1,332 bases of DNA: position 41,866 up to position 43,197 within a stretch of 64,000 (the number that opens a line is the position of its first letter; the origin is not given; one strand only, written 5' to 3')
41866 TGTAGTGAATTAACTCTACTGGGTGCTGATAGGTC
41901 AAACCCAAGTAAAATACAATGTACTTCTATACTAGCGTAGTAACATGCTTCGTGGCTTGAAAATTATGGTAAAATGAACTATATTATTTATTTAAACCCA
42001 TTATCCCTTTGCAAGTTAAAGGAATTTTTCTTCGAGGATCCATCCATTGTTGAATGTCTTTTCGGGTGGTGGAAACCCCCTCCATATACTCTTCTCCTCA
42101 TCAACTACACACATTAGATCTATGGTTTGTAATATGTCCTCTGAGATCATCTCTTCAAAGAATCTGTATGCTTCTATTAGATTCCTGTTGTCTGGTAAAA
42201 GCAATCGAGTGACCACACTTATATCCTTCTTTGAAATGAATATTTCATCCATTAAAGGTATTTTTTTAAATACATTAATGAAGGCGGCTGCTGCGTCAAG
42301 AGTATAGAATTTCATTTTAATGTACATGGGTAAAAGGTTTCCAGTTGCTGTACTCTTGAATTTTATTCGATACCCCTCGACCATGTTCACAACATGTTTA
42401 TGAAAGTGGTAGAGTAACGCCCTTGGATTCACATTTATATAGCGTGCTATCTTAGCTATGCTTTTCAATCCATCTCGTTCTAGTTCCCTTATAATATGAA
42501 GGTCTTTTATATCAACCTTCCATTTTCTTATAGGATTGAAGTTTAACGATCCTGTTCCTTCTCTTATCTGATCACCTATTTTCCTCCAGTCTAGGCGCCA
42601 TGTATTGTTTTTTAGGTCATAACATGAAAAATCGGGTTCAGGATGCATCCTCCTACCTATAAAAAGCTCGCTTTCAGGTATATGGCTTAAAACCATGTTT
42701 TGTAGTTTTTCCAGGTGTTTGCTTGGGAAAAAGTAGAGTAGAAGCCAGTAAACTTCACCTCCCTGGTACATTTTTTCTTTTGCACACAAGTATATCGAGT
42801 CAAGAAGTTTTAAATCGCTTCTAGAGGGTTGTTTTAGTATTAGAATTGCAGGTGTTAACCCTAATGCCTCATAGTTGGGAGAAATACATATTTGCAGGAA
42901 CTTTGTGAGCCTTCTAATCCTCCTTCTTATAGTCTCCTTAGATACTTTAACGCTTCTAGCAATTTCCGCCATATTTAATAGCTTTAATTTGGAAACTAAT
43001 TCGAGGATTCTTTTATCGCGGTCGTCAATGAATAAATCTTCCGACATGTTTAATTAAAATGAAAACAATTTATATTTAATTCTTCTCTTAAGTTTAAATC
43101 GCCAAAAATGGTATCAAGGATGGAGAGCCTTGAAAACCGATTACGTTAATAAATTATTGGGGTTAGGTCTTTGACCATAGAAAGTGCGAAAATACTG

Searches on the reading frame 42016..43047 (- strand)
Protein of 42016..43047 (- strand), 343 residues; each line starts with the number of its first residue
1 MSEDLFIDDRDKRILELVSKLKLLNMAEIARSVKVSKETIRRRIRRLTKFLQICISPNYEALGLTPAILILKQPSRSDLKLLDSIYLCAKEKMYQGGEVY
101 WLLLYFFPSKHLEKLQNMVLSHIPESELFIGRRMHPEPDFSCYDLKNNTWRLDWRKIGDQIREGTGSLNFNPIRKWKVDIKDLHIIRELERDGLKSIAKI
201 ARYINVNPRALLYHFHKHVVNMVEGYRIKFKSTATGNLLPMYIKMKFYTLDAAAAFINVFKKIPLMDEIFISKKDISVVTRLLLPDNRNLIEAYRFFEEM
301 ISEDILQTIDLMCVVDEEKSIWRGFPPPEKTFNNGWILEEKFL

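Call 14: search_protein_families(library=pfam, proteins=[window:42016-43047:-], max_evalue=0.001)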
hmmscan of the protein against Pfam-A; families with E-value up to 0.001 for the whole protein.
window:42016-43047:- (343 aa): 6 families
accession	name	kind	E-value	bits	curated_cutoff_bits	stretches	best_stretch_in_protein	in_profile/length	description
PF13404.12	HTH_AsnC-type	-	1.2e-10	41.5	27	2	7-47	1-41/42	AsnC-type helix-turn-helix domain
PF13412.12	HTH_24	-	1.4e-09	37.8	21.9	1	8-49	2-43/48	Winged helix-turn-helix DNA-binding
PF08279.18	HTH_11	-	4.4e-05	23.7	25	0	11-51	2-43/55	HTH domain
PF04545.22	Sigma70_r4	-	0.0002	21.3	24.1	1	8-46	6-43/50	Sigma-70, region 4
PF08220.18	HTH_DeoR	-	0.00026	21.1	21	1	10-48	1-39/57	DeoR-like helix-turn-helix domain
PF18289.6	HU-CCDC81_euk_2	-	0.00033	21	26.1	1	22-58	3-39/75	CCDC81 eukaryotic HU domain 2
